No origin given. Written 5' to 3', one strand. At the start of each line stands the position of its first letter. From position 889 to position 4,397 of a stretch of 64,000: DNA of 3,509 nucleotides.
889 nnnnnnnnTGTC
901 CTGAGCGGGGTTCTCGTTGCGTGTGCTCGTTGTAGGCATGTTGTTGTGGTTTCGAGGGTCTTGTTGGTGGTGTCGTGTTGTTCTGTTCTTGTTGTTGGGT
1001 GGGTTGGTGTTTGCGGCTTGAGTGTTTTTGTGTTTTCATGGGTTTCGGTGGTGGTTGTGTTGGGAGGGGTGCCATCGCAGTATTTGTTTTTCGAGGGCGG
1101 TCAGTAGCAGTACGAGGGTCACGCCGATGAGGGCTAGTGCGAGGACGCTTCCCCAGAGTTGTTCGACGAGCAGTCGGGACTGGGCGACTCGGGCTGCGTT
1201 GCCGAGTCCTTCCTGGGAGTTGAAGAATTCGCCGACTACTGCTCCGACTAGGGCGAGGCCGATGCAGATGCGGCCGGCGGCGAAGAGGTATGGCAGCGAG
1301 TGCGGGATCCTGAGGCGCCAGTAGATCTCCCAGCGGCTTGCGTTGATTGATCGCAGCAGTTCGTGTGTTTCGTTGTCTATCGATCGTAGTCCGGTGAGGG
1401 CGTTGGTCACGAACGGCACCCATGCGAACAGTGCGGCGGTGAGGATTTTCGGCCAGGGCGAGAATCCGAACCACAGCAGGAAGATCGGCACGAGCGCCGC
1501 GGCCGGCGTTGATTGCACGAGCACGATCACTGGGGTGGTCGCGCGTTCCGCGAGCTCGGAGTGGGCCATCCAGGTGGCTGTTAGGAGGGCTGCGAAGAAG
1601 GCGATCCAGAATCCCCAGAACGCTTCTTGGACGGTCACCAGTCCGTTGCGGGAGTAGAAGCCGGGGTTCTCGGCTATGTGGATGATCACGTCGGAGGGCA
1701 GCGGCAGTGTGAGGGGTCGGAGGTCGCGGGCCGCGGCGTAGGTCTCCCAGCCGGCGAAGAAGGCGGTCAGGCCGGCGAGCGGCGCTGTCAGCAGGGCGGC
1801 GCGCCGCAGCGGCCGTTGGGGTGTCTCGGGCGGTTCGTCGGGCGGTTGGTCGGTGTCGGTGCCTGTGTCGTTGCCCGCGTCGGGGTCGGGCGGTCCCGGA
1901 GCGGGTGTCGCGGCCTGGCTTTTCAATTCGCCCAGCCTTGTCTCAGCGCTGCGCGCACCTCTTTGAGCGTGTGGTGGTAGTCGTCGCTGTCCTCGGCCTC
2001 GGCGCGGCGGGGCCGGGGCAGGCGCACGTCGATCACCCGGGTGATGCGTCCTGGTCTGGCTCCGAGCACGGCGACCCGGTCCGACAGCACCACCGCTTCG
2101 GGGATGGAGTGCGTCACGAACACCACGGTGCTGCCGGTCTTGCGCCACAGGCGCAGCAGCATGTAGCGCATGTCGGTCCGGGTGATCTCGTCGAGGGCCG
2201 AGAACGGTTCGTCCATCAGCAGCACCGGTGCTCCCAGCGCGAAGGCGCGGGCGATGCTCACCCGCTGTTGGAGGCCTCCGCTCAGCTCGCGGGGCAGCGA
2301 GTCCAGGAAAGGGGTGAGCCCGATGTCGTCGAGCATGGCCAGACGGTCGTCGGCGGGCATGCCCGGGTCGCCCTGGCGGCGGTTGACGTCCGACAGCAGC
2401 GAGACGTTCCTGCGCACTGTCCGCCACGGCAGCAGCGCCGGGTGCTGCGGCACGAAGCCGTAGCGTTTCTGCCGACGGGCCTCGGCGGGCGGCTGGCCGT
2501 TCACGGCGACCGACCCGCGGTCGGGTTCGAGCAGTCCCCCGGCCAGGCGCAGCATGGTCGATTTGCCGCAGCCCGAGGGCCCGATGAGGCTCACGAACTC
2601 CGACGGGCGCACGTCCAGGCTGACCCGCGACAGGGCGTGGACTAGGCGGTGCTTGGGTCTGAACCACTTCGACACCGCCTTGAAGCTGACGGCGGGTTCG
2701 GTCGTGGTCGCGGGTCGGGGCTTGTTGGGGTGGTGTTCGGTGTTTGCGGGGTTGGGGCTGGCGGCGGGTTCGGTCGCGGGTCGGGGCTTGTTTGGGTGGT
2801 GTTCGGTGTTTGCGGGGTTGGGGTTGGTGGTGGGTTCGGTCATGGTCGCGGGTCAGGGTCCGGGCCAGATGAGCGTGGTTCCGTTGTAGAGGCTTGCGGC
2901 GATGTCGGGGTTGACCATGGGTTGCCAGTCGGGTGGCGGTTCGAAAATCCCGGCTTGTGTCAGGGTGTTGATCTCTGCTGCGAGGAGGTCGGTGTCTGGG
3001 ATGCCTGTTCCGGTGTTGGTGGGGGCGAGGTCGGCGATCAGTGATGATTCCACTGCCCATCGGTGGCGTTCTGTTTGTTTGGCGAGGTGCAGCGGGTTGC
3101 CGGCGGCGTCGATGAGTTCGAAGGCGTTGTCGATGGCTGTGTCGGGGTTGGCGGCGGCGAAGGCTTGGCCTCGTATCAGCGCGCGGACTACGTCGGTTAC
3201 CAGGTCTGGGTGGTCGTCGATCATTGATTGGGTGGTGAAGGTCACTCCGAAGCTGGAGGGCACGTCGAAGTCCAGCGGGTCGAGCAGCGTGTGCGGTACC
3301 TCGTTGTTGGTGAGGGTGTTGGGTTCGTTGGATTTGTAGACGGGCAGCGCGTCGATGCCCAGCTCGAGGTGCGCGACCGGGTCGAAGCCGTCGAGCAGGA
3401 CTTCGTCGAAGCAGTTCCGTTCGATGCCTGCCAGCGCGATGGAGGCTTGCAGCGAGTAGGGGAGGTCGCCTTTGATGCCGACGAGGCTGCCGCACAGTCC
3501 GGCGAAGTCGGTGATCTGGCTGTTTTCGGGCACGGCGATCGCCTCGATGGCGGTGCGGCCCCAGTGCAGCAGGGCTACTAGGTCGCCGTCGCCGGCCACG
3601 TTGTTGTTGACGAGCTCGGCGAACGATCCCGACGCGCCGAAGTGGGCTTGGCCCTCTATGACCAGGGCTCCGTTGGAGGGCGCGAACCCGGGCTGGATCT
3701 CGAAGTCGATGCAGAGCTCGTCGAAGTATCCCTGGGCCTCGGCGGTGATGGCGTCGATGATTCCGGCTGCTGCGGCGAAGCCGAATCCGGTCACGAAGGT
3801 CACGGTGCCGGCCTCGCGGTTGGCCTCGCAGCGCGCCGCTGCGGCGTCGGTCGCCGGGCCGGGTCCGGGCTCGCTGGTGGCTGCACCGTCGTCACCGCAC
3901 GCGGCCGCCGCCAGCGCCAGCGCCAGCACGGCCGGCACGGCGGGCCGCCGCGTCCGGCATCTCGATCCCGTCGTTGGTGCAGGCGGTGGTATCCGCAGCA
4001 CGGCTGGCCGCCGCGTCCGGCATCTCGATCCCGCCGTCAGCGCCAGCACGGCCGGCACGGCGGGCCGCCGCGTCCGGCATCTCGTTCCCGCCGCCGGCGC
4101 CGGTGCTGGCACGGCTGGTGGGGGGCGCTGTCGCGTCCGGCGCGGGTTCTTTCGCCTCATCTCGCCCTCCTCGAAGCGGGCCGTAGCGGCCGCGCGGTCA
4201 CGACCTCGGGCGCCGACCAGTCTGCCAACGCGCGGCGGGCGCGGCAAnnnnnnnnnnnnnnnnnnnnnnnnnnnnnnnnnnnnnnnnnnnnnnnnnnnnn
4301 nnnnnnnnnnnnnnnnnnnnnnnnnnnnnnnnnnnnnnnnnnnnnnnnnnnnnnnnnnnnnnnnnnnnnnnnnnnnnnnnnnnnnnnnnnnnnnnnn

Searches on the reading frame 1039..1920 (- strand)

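Call 77: search_protein_families(library=pfam, proteins=[window:1039-1920:-], max_evalue=0.0001)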
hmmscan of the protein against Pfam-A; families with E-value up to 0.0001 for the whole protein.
window:1039-1920:- (294 aa): 1 family
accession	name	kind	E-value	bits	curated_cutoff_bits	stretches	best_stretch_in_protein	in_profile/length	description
PF00528.27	BPD_transp_1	-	5.2e-27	95.2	26.4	1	110-278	4-176/184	Binding-protein-dependent transport system inner membrane component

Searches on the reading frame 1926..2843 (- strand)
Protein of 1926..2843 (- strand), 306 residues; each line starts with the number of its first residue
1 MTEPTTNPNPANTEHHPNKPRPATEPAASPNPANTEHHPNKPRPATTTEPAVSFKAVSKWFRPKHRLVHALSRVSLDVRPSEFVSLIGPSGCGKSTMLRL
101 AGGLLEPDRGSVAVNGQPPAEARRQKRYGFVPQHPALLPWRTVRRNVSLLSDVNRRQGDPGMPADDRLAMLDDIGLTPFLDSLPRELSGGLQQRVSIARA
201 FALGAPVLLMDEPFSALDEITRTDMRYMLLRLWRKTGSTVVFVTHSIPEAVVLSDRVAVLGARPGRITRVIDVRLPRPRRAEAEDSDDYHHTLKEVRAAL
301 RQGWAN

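Call 26: search_protein_families(library=pfam, proteins=[window:1926-2843:-], max_evalue=0.001)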
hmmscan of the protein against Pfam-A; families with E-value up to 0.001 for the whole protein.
window:1926-2843:- (306 aa): 3 families
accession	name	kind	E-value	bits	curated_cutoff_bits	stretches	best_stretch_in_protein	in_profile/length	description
PF00005.33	ABC_tran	-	1.6e-29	103.7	25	1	71-214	1-136/137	ABC transporter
PF13304.12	AAA_21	-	0.0008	20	27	0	193-249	244-301/304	AAA domain, putative AbiEii toxin, Type IV TA system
PF13191.12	AAA_16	-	0.00082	20.3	32.6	0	66-156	11-85/167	AAA ATPase domain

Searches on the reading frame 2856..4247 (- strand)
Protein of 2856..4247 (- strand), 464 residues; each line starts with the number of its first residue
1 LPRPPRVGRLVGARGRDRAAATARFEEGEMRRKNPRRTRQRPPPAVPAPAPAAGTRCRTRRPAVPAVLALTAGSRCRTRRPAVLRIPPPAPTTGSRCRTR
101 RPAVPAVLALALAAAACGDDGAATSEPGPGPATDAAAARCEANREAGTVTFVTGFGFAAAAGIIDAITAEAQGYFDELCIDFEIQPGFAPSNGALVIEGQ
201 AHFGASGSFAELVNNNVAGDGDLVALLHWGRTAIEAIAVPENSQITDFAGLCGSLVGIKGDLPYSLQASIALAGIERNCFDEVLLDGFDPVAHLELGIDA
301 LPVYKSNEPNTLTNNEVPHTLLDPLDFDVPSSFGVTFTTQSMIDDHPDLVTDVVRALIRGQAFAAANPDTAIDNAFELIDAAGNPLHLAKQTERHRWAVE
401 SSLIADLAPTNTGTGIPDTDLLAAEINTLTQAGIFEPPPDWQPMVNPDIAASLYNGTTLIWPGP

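Call 26: search_protein_families(library=pfam, proteins=[window:2856-4247:-], max_evalue=0.001)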
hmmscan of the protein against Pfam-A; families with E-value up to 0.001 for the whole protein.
window:2856-4247:- (464 aa): 1 family
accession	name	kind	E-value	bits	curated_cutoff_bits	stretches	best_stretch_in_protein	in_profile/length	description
PF09084.16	NMT1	-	3.9e-17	63.3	20.5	1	166-371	7-216/216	NMT1/THI5 like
